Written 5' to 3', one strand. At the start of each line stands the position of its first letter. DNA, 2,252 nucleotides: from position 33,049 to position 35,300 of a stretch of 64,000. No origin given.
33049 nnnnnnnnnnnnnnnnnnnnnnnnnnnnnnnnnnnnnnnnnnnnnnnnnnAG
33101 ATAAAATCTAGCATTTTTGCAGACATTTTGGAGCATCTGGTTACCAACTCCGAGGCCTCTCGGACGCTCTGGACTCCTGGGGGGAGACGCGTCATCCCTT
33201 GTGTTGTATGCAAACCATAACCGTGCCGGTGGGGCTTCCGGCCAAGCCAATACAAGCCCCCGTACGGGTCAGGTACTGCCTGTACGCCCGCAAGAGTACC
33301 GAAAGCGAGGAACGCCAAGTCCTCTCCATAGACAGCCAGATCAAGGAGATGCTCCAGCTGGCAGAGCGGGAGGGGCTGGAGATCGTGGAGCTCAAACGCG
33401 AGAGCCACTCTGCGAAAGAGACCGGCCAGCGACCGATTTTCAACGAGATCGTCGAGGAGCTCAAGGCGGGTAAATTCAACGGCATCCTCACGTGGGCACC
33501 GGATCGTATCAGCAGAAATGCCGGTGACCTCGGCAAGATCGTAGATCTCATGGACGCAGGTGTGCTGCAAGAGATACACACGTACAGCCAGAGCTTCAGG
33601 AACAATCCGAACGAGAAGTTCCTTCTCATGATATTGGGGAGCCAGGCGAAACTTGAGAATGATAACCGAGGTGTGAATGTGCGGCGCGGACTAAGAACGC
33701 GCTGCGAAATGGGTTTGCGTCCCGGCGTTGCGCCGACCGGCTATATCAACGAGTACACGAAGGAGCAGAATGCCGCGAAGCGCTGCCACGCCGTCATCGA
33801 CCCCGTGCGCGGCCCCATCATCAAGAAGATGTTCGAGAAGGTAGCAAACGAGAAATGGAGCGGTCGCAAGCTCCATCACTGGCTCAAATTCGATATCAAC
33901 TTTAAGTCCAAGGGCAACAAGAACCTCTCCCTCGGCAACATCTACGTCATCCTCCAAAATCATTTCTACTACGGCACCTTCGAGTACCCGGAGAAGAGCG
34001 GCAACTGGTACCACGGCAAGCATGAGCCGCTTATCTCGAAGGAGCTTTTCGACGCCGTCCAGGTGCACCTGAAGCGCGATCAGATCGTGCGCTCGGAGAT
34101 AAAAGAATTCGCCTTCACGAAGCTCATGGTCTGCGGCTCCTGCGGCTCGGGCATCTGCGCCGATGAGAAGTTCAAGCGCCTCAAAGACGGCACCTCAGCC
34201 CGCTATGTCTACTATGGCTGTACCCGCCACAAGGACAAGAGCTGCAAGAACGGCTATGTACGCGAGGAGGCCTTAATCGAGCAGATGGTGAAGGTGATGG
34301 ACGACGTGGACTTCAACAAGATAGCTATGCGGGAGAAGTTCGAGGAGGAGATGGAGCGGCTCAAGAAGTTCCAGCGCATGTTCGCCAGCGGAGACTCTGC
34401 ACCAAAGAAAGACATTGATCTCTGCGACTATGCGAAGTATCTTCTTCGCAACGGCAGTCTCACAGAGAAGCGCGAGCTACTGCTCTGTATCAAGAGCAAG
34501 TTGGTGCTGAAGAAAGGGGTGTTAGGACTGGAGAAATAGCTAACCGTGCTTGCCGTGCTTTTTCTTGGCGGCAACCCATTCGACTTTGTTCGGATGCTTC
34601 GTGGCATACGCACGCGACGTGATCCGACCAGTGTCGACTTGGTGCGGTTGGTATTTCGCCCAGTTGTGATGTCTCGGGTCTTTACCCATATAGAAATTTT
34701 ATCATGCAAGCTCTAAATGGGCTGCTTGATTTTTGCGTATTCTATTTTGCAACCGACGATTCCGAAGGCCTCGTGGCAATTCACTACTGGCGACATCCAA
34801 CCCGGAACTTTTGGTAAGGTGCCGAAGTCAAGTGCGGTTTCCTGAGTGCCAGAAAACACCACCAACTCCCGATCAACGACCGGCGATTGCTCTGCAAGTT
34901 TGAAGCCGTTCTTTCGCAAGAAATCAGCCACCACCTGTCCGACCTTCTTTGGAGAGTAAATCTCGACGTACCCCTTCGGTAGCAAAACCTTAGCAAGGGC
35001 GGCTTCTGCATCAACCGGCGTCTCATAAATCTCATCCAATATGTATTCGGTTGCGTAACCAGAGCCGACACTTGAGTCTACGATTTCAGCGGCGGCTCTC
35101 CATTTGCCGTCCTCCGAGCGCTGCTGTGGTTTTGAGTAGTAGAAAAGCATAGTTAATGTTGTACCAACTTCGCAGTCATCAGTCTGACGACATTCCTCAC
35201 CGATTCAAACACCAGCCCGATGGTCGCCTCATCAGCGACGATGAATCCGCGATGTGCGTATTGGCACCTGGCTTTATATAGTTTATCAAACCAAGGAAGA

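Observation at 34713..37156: Three-gene cassette next to tRNA-Ser: ClpP-like serine peptidase, a 445-aa protein with a C-terminal Rx4H (HEPN-like) motif, and a 145-aa protein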

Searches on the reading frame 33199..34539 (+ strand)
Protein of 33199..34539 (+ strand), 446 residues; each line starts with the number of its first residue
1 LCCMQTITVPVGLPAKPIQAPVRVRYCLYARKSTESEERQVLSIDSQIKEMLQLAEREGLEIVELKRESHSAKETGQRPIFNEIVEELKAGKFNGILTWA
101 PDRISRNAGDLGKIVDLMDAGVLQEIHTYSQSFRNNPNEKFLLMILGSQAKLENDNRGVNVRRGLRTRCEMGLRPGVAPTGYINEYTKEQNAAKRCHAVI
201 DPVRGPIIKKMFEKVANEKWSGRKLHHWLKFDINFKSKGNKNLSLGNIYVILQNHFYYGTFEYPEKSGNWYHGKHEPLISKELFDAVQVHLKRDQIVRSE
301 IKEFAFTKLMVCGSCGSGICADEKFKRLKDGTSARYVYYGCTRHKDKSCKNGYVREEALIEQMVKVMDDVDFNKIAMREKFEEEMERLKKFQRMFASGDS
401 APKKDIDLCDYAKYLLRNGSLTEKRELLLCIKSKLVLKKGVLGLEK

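Call 4: search_protein_families(library=pfam, proteins=[window:33199-34539:+], max_evalue=1)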
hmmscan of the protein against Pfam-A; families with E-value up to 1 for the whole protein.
window:33199-34539:+ (446 aa): 4 families
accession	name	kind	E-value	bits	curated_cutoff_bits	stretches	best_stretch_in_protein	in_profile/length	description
PF00239.26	Resolvase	-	9.4e-19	68.4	23.3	1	28-172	3-143/145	Resolvase, N terminal domain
PF07508.19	Recombinase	-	1.4e-12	48.2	21.1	1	204-293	3-101/102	Recombinase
PF13408.12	Zn_ribbon_recom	-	1.8e-07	31.8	25.3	1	306-365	2-55/58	Recombinase zinc beta ribbon domain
PF12674.12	Zn_ribbon_2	-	0.43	11.7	22.5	1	311-390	1-79/81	Putative zinc ribbon domain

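Call 5: search_protein_families(library=padloc, proteins=[window:33199-34539:+], max_evalue=1)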
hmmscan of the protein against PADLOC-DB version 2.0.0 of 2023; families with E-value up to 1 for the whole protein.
window:33199-34539:+ (446 aa): 0 families

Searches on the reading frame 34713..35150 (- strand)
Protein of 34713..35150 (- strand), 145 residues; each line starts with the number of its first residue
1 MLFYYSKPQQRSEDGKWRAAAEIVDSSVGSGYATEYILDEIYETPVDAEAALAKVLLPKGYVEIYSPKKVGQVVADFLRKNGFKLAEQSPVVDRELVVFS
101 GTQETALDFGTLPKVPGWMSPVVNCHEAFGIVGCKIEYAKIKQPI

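Call 4: search_protein_families(library=pfam, proteins=[window:34713-35150:-], max_evalue=1)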
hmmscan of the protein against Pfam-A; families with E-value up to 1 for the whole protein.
window:34713-35150:- (145 aa): 0 families

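Call 5: search_protein_families(library=padloc, proteins=[window:34713-35150:-], max_evalue=1)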
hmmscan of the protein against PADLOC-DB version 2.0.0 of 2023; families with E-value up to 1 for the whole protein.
window:34713-35150:- (145 aa): 0 families

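Call 6: search_protein_families(library=phrogs, proteins=[window:34713-35150:-], max_evalue=1)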
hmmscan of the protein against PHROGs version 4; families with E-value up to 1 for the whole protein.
window:34713-35150:- (145 aa): 2 families
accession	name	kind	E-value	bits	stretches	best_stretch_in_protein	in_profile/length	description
phrog_21341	-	unknown function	0.18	12.6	1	27-98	17-91/135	-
phrog_30279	-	unknown function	0.22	12.7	1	116-142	4-30/60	-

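Call 7: search_protein_families(library=ncbifam, proteins=[window:34713-35150:-], max_evalue=1)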
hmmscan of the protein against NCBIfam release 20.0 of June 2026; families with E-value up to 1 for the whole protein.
window:34713-35150:- (145 aa): 1 family
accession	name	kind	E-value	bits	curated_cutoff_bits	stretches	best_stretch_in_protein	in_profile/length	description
NF046097.1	CV_2116_dom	domain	0.087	13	58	1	6-50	11-55/75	CV_2116 domain-containing protein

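Call 35: find_homologous_proteins(query=window:34713-35150:-, max_evalue=0.01)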
Query window:34713-35150:- (145 aa): 2 proteins with E <= 0.01 among 27 candidates.
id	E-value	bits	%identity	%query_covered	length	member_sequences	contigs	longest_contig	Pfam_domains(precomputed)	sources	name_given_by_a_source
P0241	5.2e-91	320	100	100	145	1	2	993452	-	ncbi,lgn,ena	ncbi:MAG: hypothetical protein WAN50_01165 [Minisyncoccia bacterium]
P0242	8.5e-47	177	60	99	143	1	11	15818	-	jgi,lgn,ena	jgi:hypothetical protein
